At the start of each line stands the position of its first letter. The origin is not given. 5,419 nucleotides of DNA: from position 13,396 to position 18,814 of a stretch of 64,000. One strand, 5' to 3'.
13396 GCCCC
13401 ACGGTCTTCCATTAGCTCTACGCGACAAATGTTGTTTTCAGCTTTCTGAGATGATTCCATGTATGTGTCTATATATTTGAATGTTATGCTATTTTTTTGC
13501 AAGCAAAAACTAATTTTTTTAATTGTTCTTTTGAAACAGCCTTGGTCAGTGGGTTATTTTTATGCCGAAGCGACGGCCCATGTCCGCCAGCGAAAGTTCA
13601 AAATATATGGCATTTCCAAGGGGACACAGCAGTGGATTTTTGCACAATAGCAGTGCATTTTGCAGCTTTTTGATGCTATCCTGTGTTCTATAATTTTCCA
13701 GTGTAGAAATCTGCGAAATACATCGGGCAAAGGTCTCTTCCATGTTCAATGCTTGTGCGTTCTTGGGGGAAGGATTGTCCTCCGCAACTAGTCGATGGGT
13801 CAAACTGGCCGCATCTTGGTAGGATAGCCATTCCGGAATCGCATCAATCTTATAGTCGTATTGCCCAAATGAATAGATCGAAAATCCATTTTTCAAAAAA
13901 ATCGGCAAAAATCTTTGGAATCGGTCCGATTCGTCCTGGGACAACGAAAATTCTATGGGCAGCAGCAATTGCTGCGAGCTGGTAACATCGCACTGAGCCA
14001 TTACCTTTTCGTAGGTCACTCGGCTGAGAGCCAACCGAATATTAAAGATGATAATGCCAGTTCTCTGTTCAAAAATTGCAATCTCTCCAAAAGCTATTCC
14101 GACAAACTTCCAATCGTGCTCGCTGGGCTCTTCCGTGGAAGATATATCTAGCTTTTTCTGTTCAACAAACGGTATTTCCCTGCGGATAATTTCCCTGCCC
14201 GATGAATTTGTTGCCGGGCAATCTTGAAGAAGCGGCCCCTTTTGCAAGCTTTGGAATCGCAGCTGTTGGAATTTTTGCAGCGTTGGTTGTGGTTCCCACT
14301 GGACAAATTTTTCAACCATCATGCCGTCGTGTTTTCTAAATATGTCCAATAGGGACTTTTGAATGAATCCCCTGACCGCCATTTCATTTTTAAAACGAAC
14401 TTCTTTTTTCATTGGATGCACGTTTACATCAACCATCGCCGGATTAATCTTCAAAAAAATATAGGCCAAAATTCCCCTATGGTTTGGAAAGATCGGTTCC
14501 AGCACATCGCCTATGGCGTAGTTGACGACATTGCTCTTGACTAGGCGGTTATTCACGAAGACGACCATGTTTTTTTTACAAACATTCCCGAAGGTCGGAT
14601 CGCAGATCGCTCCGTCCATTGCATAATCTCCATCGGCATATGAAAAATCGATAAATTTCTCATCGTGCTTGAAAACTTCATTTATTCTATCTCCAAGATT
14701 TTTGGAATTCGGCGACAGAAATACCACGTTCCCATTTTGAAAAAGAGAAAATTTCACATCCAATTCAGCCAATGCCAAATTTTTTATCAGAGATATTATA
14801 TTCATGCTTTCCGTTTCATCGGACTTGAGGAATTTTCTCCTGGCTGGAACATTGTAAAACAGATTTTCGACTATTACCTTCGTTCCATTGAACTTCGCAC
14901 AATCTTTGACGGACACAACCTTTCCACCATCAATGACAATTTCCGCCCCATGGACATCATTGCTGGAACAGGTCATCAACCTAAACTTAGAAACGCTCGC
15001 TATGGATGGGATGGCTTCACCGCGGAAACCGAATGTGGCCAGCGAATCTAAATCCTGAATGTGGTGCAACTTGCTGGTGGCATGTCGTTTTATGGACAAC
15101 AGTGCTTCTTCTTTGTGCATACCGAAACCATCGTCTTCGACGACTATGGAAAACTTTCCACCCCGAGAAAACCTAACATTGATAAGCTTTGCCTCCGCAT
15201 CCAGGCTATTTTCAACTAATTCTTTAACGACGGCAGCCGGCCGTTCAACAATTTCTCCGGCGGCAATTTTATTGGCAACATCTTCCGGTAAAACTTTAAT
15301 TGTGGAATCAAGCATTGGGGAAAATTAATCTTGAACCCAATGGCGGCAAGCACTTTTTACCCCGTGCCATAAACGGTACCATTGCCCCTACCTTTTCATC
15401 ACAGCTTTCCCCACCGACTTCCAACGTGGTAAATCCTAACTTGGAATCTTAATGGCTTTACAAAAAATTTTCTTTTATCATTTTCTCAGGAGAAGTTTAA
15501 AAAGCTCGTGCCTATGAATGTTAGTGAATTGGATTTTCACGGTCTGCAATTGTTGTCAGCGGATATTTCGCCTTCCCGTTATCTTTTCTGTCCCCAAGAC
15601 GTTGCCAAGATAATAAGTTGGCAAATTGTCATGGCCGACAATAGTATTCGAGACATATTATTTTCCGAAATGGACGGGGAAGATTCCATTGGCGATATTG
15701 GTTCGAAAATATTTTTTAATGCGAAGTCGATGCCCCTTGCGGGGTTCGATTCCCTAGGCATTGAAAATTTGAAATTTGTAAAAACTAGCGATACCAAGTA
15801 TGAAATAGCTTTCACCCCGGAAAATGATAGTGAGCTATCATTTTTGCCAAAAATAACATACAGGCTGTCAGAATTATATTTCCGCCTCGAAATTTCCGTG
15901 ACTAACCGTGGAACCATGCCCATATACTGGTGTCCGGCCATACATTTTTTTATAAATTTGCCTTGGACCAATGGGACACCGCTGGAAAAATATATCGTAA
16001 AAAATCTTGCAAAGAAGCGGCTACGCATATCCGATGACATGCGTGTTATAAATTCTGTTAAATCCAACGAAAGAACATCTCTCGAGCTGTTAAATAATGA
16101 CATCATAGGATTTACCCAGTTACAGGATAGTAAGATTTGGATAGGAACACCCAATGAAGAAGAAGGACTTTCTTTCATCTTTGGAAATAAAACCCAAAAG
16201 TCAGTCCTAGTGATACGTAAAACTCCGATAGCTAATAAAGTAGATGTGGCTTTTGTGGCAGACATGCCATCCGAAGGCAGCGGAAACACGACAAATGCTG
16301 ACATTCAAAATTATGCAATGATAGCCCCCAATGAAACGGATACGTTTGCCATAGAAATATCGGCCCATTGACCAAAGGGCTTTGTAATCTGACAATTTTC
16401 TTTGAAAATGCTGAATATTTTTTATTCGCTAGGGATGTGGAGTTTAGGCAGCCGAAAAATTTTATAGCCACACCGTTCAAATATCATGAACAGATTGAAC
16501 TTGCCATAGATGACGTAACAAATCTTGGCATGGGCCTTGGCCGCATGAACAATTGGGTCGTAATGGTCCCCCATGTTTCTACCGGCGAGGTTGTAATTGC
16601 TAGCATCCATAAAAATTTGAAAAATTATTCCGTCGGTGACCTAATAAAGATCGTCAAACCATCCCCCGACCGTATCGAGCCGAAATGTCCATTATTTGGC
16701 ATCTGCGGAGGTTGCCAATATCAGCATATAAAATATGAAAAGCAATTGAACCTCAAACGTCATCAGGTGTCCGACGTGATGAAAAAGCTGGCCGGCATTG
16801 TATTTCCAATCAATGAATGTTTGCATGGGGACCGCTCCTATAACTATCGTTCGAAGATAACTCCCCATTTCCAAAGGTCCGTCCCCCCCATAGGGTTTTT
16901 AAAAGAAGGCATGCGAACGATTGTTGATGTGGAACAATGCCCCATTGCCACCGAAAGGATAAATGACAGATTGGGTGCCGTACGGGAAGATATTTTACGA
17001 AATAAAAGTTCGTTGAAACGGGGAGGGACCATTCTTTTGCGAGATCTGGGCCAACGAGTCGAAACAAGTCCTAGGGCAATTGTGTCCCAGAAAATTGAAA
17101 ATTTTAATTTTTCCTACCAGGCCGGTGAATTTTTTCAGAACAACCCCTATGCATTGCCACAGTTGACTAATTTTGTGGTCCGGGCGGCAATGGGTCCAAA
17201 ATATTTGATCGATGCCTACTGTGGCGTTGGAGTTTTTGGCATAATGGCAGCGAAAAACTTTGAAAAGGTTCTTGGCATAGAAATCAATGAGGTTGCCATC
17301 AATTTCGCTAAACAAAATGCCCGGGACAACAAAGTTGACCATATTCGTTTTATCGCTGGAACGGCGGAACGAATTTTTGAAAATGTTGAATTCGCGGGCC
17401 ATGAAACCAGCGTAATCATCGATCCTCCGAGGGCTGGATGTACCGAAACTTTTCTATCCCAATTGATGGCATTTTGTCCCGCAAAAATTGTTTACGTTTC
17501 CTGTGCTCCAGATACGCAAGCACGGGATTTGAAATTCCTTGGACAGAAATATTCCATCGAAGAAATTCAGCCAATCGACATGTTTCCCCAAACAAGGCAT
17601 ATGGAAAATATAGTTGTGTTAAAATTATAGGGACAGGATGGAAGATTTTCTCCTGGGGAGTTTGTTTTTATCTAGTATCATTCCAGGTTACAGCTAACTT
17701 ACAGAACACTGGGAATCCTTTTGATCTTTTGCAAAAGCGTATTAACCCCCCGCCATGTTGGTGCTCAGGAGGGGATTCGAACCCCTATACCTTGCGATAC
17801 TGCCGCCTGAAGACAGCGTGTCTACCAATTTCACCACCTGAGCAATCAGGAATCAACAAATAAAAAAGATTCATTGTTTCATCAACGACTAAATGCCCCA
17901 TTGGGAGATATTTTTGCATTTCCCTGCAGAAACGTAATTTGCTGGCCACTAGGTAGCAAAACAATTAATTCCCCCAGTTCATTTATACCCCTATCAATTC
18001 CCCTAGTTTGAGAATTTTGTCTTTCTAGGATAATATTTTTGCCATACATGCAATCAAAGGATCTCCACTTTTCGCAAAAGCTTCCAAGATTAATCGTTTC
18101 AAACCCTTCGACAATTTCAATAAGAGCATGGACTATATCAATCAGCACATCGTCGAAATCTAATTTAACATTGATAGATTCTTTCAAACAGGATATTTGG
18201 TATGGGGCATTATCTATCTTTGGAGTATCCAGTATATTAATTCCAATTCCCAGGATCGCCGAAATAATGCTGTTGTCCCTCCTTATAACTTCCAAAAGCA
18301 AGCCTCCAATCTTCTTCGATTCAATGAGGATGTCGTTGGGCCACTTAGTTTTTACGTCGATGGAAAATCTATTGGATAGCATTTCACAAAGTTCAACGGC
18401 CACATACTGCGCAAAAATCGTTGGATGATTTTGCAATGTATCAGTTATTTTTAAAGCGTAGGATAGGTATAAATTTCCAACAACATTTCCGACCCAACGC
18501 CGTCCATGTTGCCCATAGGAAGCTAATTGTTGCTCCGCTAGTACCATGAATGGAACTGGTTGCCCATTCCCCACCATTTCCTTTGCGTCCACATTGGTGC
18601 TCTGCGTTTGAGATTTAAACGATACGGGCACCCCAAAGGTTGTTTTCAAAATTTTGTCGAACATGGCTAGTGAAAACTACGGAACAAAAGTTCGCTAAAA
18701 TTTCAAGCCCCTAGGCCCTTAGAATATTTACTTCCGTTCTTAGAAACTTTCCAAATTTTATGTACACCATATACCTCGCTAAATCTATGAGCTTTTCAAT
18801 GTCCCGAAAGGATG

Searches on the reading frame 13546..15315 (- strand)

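Call 9: search_protein_families(library=pfam, proteins=[window:13546-15315:-], max_evalue=0.00001)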
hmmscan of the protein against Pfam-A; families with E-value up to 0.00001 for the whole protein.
window:13546-15315:- (589 aa): 3 families
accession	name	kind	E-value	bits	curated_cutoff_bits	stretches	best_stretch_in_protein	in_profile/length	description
PF01119.25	DNA_mis_repair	-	1.2e-24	86.6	26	1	219-323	11-115/119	DNA mismatch repair protein, C-terminal domain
PF08676.16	MutL_C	-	8.6e-16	58.4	25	1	406-537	2-135/142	MutL C terminal dimerisation domain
PF13589.12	HATPase_c_3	-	3.2e-12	47.1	25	1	27-122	4-99/137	Histidine kinase-, DNA gyrase B-, and HSP90-like ATPase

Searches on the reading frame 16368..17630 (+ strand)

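Call 9: search_protein_families(library=pfam, proteins=[window:16368-17630:+], max_evalue=0.00001)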
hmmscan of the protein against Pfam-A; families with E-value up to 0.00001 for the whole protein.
window:16368-17630:+ (420 aa): 7 families
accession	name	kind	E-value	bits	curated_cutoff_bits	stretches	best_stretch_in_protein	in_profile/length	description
PF05958.17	tRNA_U5-meth_tr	-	8.2e-26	91.3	23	1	245-419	169-355/357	tRNA (Uracil-5-)-methyltransferase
PF13847.12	Methyltransf_31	-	6.1e-09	36.2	27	1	280-350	7-78/145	Methyltransferase domain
PF09445.16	Methyltransf_15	-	2e-08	34.5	22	1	278-357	2-83/165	RNA cap guanine-N2 methyltransferase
PF05175.20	MTS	-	6.6e-07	29.6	23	1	280-354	35-107/170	Methyltransferase small domain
PF02475.24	TRM5-TYW2_MTfase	-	2.7e-06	27.9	28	1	279-368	39-125/164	TRM5/TYW2 methyltransferase domain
PF13649.12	Methyltransf_25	-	3.1e-06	28.2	27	1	282-336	3-58/97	Methyltransferase domain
PF06325.19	PrmA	-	8.6e-06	25.9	22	0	278-330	163-215/296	Ribosomal protein L11 methyltransferase (PrmA)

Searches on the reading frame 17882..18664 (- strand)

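Call 9: search_protein_families(library=pfam, proteins=[window:17882-18664:-], max_evalue=0.00001)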
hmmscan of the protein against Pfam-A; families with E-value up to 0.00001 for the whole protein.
window:17882-18664:- (260 aa): 1 family
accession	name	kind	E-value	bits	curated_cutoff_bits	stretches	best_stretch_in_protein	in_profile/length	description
PF03099.24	BPL_LplA_LipB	-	6.2e-12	46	21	1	21-143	6-133/133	Biotin/lipoate A/B protein ligase family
